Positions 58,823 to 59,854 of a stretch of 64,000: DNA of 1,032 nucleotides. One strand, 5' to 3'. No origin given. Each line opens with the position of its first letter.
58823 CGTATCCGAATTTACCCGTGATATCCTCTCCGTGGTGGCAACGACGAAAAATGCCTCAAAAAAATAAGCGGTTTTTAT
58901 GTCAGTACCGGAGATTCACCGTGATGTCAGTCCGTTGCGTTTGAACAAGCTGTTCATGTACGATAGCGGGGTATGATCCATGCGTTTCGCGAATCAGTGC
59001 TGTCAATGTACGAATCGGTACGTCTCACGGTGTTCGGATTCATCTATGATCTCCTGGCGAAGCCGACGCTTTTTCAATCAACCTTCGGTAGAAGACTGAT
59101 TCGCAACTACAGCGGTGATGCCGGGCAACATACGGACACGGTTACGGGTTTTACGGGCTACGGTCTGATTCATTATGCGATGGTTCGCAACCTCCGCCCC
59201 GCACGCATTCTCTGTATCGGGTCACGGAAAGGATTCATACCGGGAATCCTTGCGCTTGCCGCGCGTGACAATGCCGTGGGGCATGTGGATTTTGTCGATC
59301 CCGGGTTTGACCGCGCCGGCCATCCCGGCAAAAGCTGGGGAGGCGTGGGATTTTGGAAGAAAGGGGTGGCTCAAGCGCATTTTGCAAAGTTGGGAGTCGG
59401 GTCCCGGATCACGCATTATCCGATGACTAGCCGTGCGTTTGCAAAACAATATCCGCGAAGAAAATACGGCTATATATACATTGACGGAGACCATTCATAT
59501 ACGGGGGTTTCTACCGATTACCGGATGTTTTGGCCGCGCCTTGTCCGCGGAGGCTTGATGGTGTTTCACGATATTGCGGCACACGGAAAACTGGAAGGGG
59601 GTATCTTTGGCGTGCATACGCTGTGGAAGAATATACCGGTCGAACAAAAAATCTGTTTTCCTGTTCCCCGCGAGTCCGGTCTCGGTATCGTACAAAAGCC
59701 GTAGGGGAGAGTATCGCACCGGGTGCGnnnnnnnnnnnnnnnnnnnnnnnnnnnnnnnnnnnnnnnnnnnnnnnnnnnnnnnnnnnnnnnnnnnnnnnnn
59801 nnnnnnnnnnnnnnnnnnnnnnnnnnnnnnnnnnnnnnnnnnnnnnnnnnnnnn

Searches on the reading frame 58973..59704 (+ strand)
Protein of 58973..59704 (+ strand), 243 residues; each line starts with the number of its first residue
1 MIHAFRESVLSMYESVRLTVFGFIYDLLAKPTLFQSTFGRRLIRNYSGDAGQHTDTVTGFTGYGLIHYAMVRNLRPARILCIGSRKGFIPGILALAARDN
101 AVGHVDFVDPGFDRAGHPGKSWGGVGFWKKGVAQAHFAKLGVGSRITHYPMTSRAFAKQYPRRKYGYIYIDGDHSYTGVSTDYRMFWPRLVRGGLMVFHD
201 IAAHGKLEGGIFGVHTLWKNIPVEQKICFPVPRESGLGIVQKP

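Call 52: search_protein_families(library=pfam, proteins=[window:58973-59704:+], max_evalue=0.001)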
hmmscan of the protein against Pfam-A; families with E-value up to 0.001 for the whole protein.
window:58973-59704:+ (243 aa): 1 family
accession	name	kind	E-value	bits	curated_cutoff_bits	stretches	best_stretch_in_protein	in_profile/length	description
PF13578.12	Methyltransf_24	-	6e-18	66.1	26.3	1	82-201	3-105/105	Methyltransferase domain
